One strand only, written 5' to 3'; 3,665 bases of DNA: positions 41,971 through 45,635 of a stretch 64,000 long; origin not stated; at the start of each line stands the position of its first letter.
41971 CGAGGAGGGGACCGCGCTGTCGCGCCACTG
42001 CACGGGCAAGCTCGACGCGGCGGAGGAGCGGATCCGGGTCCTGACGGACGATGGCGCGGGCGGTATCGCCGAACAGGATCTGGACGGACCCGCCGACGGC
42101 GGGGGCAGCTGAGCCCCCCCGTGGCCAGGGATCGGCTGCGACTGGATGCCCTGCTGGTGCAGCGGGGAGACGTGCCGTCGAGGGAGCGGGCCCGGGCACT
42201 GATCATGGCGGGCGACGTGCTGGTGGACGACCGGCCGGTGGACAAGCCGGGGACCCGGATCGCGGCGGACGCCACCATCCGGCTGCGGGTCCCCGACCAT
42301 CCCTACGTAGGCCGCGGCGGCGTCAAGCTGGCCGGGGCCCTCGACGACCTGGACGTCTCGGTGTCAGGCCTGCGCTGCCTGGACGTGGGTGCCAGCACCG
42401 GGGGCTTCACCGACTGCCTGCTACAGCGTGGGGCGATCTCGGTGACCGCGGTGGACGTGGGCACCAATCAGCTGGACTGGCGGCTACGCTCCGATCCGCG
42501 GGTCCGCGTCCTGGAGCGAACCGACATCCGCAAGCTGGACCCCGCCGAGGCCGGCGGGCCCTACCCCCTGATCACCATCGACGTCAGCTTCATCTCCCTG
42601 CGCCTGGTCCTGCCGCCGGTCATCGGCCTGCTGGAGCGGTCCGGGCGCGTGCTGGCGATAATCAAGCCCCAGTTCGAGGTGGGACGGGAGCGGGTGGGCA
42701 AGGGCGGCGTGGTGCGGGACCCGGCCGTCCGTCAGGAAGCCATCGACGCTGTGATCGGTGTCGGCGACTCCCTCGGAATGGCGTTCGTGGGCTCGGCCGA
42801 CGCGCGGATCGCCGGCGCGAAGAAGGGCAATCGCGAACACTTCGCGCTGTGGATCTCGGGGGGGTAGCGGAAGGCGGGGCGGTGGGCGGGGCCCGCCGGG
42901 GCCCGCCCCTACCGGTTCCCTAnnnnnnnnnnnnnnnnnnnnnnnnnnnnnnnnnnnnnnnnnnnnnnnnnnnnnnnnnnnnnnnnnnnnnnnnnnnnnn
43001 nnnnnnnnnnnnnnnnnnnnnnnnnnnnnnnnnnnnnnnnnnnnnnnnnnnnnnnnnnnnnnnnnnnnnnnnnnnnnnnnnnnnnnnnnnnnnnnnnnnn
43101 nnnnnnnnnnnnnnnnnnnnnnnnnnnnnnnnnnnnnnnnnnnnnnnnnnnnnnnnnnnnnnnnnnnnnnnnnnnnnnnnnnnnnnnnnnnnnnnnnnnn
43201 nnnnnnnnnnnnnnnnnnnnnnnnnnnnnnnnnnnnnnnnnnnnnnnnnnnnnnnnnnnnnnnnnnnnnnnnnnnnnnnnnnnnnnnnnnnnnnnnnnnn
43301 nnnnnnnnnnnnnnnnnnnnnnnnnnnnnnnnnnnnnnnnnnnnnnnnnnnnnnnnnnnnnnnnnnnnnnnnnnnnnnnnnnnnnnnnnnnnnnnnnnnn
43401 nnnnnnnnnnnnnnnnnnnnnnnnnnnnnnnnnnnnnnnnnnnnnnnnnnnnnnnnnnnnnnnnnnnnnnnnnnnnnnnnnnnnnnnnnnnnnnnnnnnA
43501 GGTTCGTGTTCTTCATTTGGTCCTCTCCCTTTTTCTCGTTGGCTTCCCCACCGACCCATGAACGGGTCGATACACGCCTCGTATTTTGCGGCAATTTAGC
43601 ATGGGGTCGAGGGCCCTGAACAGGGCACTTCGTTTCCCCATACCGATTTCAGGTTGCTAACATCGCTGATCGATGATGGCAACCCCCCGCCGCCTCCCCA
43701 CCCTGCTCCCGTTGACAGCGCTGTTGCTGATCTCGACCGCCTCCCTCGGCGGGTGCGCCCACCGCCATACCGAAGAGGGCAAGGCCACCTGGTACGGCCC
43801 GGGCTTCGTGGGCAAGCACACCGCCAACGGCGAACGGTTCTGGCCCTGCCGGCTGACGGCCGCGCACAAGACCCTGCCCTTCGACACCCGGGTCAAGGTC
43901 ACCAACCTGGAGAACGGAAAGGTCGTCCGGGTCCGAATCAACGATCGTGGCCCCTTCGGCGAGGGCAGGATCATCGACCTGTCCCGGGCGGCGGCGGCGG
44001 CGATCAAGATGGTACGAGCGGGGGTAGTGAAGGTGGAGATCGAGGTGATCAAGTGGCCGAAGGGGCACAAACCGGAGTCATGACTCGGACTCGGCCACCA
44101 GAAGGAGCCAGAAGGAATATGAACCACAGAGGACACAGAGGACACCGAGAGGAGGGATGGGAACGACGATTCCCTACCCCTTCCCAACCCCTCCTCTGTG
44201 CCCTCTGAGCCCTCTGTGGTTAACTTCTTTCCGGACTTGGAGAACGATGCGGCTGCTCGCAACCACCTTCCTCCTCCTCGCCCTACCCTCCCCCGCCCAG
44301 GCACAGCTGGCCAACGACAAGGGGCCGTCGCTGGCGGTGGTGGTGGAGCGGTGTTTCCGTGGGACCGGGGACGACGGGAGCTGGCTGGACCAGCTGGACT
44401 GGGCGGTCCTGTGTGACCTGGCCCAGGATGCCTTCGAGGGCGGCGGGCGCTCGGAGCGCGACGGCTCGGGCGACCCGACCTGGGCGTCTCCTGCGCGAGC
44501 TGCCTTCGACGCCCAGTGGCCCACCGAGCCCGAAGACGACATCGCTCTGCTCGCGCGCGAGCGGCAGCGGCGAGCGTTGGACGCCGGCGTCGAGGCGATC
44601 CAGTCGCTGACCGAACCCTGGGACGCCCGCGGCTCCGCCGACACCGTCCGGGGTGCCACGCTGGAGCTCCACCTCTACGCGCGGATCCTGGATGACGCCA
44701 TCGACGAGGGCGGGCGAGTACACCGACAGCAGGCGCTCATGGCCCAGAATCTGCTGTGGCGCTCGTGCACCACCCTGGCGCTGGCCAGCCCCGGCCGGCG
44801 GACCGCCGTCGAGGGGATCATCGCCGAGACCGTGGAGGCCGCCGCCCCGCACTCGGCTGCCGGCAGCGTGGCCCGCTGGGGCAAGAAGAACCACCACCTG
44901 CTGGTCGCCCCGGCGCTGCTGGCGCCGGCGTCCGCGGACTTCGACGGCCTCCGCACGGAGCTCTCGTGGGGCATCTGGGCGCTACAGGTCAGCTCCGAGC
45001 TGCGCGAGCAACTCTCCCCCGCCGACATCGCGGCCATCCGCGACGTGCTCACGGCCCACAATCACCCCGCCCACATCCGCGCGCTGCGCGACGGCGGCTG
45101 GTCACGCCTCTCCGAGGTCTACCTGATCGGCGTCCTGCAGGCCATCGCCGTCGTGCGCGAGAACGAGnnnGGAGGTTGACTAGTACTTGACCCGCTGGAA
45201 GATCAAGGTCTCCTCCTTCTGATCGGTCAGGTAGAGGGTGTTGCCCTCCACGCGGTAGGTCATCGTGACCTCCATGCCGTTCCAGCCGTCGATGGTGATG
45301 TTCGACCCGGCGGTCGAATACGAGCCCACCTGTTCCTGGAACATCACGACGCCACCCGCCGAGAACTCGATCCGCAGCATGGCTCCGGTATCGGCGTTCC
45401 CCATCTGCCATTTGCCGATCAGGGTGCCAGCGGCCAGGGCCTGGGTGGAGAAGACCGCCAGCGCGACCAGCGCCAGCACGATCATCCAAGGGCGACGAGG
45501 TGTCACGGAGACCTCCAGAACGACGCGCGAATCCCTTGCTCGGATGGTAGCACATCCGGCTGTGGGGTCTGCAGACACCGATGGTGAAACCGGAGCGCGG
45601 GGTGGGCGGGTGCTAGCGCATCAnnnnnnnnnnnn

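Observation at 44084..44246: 163-nt intergenic region with a long imperfect hairpin built from 9-mer repeats; candidate structured or small RNA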

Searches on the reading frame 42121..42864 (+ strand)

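Call 13: search_protein_families(library=pfam, proteins=[window:42121-42864:+], max_evalue=0.01)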
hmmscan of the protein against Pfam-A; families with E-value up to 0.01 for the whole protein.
window:42121-42864:+ (248 aa): 3 families
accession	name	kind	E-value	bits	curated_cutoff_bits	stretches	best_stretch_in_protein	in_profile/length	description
PF01728.25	FtsJ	-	9.8e-37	127.1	24.1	1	62-214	1-151/181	FtsJ-like methyltransferase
PF01479.30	S4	-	2e-09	37.5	22.8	1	6-50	1-45/48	S4 domain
PF13649.12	Methyltransf_25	-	0.0041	18.2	27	1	87-141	2-60/97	Methyltransferase domain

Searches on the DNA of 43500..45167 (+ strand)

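Call 7: search_rna_families(source=window, start=43500, end=44800, threshold=evalue, max_evalue=10)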
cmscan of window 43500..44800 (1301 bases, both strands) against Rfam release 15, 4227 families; matches with E-value up to 10: 39.
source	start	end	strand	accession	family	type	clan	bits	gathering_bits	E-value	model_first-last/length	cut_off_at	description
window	44120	44223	-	RF03792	MIR6462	Gene; miRNA;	-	39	96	4.5e-05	1-119/119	no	MIR6462 microRNA precursor family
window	44128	44215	-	RF03964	mir-H1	Gene; miRNA;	-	35.8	97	0.00073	1-85/85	no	mir-H1 microRNA precursor family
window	44108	44234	-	RF04159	MIR1437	Gene; miRNA;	-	35.5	168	0.00055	1-192/192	no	MIR1437 microRNA precursor family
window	44128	44215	+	RF03964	mir-H1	Gene; miRNA;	-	33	97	0.0032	1-85/85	no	mir-H1 microRNA precursor family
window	44096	44245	-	RF01911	MIR2118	Gene; miRNA;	-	31.2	85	0.00086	1-170/170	no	MIR2118 microRNA precursor family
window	44133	44211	+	RF04279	mir-H20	Gene; miRNA;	CL00141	28.2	99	0.01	1-82/82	no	mir-H20 microRNA precursor family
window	44130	44212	-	RF04123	mir-3127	Gene; miRNA;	-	25.1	82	0.14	1-87/87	no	mir-3127 microRNA precursor family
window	44127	44216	-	RF00942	mir-1224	Gene; miRNA;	-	25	105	0.083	1-86/86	no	mir-1224 microRNA precursor family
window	44121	44222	+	RF03792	MIR6462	Gene; miRNA;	-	23.4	96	0.24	1-119/119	no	MIR6462 microRNA precursor family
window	44122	44221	-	RF00891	mir-671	Gene; miRNA;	-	23.4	65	0.36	1-84/84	no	mir-671 microRNA precursor family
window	44129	44203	-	RF00802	mir-207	Gene; miRNA;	-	23.3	88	0.15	1-78/78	no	mir-207 microRNA precursor family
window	44139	44204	-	RF03610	mir-H7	Gene; miRNA;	CL00141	22.8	94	0.41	1-69/69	no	mir-H7 microRNA precursor family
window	44147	44198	-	RF03558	mir-629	Gene; miRNA;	-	22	72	1.1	1-83/83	no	mir-629 microRNA precursor family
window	44137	44206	-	RF03946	mir-3132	Gene; miRNA;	-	21.1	84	1.1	1-75/75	no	mir-3132 microRNA precursor family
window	44128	44214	-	RF04083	MIR528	Gene; miRNA;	-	20.8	62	0.25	1-89/89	no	MIR528 microRNA precursor family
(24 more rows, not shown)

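Call 81: search_with_rna_model(model_id=R1, sources=[L011, L012, L013, L014, L015, L016, L017, L018, L019, L020, L021, L001, L343], max_evalue=1)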
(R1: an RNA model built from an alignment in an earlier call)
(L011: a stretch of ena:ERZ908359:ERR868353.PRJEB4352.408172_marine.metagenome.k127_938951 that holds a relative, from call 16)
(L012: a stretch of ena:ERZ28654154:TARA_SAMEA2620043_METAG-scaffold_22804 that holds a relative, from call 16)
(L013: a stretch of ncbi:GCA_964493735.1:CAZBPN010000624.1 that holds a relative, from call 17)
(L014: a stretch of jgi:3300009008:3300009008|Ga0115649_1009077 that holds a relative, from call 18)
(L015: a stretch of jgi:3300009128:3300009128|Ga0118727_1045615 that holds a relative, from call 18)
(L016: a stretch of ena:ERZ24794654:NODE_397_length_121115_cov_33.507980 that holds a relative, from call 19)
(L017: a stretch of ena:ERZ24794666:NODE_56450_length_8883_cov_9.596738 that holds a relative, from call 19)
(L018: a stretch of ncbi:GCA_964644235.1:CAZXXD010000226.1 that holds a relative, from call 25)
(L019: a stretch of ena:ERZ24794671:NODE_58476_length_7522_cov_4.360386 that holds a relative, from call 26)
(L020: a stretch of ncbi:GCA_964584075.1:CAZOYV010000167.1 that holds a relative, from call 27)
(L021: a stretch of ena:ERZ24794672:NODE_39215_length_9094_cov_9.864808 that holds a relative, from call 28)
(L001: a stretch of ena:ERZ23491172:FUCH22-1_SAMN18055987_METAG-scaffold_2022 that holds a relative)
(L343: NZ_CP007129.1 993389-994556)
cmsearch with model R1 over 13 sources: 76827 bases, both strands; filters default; matches with E-value up to 1: 6.
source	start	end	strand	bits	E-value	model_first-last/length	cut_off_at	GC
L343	205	291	+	69.8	1.8e-16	1-89/89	no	0.62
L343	205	291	-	69.8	1.9e-16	1-89/89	no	0.62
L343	791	878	-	68.9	3.2e-16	1-89/89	no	0.62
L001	10447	10552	-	67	1.1e-15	1-89/89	no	0.58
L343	791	878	+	66.1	1.9e-15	1-89/89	no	0.62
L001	10447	10552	+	62.2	2.2e-14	1-89/89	no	0.58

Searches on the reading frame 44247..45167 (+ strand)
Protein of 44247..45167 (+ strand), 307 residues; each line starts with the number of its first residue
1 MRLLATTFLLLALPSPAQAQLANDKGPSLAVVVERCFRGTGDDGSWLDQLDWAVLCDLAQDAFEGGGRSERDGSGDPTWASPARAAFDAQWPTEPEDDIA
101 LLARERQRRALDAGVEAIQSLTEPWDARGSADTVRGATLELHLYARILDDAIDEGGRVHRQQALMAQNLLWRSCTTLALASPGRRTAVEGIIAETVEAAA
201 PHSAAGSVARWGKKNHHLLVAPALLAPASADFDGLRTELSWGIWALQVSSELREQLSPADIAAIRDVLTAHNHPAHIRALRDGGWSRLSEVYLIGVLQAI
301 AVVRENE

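Call 13: search_protein_families(library=pfam, proteins=[window:44247-45167:+], max_evalue=0.01)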
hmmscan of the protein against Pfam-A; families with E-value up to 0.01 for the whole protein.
window:44247-45167:+ (307 aa): 0 families

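Call 15: find_homologous_proteins(query=window:44247-45167:+, max_evalue=0.001)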
Query window:44247-45167:+ (307 aa): 15 proteins with E <= 0.001 among 8000 candidates.
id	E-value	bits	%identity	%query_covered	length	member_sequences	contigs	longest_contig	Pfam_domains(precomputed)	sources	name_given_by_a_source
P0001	1.4e-197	673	100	100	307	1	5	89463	-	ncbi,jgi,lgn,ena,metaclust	jgi:hypothetical protein|metaclust:\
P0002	9.8e-164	562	84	94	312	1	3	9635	-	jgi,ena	jgi:hypothetical protein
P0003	7.2e-148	510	78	100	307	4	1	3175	-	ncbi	-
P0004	9.1e-145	500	76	100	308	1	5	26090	-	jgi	-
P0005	5.8e-141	487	74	94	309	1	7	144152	-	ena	-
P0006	6.3e-141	487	75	94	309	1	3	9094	-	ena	-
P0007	1.6e-135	469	73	96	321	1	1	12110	-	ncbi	-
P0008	7.3e-123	428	70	96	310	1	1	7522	-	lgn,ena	-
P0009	4.6e-82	294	53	88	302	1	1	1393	-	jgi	-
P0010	4.7e-80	287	53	89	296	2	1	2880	-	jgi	-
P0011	1.3e-79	286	52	90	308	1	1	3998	-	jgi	jgi:hypothetical protein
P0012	8.4e-76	273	52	88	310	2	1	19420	-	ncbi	-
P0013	7.9e-29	119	38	66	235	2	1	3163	-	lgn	-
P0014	1.2e-28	118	38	68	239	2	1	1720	-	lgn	-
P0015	4.9e-26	110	38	65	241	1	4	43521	-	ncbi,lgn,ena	-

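Call 16: find_encoding_contigs(protein=P0002, flank=4000, max_places=2)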
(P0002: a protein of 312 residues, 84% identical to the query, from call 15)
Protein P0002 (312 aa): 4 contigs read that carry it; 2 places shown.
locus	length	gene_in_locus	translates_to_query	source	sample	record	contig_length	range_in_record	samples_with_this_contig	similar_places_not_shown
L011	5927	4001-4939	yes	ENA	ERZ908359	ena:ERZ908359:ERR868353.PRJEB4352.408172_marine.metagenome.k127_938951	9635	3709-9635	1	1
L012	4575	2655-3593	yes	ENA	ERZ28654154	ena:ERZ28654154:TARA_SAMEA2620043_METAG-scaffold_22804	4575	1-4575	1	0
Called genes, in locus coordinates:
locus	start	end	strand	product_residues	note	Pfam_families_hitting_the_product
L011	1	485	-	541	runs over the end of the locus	-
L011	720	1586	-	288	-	-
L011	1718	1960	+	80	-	PF02609:Exonuc_VII_S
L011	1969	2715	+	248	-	PF01479:S4, PF01728:FtsJ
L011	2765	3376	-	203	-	-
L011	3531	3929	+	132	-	PF03330:DPBB_1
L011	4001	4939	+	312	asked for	-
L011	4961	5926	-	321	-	?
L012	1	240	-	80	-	?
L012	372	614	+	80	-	PF02609:Exonuc_VII_S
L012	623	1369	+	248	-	PF01479:S4, PF01728:FtsJ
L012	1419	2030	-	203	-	-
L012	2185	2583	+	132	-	PF03330:DPBB_1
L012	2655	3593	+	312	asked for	-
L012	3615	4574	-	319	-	?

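Call 17: find_encoding_contigs(protein=P0003, flank=4000, max_places=2)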
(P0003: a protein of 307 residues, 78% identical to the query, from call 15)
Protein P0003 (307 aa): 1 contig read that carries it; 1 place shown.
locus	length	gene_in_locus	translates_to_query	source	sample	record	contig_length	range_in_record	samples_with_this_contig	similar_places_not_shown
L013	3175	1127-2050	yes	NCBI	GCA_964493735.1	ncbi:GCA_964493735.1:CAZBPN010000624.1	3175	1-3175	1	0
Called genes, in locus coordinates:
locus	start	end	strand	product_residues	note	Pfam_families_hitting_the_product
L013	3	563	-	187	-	?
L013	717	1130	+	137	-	PF03330:DPBB_1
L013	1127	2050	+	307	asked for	-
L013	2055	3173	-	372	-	?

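Call 18: find_encoding_contigs(protein=P0004, flank=4000, max_places=2)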
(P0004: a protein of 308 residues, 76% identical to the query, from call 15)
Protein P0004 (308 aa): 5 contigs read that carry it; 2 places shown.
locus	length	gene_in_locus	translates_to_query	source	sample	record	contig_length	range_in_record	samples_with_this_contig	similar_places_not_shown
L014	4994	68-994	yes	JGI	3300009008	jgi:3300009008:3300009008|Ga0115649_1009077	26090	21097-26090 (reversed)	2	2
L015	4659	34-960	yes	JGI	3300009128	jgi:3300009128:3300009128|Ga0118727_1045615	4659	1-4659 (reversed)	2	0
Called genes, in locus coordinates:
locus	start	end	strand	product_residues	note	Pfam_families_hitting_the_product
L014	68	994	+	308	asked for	-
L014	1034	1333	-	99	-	-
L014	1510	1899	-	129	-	-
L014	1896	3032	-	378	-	PF00437:T2SSE, PF27713:UCP018868 (weak)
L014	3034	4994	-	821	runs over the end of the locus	PF00498:FHA, PF16697:Yop-YscD_cpl, PF00498:FHA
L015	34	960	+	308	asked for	-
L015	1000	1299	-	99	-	-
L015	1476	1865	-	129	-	-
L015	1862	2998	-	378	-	PF00437:T2SSE, PF27713:UCP018868 (weak)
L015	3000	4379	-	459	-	PF07719:TPR_2 (faint), PF14559:TPR_19 (faint)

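Call 19: find_encoding_contigs(protein=P0005, flank=4000, max_places=2)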
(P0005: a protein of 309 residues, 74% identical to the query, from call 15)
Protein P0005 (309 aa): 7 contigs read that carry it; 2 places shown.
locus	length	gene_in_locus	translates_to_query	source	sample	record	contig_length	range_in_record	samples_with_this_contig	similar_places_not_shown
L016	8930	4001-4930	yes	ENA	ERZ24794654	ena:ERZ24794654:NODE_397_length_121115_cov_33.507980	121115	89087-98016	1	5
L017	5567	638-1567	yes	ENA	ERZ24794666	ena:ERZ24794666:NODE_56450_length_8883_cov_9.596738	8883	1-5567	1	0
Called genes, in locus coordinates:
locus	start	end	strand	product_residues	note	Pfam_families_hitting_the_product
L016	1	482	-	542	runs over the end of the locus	-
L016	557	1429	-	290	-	-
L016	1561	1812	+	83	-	PF02609:Exonuc_VII_S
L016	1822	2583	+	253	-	PF01479:S4, PF01728:FtsJ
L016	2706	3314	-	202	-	-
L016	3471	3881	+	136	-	PF03330:DPBB_1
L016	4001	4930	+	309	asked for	-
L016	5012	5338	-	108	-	-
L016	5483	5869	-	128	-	-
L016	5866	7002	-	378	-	PF00437:T2SSE, PF27713:UCP018868 (weak)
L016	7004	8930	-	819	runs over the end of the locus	PF00498:FHA, PF16697:Yop-YscD_cpl, PF00498:FHA, PF16697:Yop-YscD_cpl, PF07719:TPR_2 (faint)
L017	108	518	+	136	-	PF03330:DPBB_1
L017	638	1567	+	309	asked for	-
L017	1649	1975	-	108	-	-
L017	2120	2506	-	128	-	-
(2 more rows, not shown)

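Call 25: find_encoding_contigs(protein=P0007, flank=4000, max_places=1)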
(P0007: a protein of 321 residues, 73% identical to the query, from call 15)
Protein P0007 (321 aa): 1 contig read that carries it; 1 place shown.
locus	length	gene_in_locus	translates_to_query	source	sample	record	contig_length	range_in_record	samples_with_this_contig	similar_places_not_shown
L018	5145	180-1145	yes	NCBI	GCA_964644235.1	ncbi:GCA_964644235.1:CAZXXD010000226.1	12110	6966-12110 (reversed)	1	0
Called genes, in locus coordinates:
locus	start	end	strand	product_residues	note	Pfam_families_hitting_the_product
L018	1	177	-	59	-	?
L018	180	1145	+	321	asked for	-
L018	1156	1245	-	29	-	-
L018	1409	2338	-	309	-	-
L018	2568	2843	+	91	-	-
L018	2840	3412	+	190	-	-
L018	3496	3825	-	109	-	-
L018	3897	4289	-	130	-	-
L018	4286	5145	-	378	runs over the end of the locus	PF00437:T2SSE, PF27713:UCP018868 (weak)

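Call 26: find_encoding_contigs(protein=P0008, flank=4000, max_places=1)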
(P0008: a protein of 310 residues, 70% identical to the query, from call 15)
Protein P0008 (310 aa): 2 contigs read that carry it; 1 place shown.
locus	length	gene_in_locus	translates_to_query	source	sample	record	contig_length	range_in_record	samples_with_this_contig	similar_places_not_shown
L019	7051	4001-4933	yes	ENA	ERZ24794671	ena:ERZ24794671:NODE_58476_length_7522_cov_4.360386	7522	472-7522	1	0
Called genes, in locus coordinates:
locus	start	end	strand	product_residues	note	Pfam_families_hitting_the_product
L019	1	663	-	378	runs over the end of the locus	?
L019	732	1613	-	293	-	-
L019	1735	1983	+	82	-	PF02609:Exonuc_VII_S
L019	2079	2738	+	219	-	PF01728:FtsJ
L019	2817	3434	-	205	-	-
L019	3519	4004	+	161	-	PF03330:DPBB_1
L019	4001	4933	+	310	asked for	-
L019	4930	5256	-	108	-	-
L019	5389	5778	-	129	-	-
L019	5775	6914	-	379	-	PF00437:T2SSE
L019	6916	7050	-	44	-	?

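Call 27: find_encoding_contigs(protein=P0012, flank=4000, max_places=1)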
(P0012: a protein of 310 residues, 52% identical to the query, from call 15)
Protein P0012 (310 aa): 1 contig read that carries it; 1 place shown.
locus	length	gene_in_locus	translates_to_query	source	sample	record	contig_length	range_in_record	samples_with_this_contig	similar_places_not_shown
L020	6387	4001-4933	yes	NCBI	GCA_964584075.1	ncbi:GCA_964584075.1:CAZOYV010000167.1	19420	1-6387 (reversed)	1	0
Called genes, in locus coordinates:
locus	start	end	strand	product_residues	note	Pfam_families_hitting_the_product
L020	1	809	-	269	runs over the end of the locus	PF08666:SAF (weak), PF16976:RcpC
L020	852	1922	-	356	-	-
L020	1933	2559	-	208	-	PF07811:TadE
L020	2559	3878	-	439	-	-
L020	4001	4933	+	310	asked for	-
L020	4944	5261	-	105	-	-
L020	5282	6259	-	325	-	PF07811:TadE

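Call 28: find_encoding_contigs(protein=P0006, flank=4000, max_places=1)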
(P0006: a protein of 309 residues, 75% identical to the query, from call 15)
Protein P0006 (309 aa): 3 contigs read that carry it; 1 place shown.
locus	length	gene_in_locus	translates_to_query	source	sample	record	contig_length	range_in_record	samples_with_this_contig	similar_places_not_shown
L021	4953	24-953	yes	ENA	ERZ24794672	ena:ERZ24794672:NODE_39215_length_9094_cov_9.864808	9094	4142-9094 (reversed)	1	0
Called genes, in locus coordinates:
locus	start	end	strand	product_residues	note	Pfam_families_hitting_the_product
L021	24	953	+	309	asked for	-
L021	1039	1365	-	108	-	-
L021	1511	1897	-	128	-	-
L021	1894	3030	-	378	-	PF00437:T2SSE, PF27713:UCP018868 (weak)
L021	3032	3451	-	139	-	PF07719:TPR_2 (faint)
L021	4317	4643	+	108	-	-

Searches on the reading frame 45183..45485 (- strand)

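Call 13: search_protein_families(library=pfam, proteins=[window:45183-45485:-], max_evalue=0.01)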
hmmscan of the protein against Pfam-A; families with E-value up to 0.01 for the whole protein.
window:45183-45485:- (101 aa): 1 family
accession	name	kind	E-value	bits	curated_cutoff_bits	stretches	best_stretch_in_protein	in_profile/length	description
PF18692.7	DUF5640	-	0.00092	19.5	28.5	1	22-91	3-75/85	Family of unknown function (DUF5640)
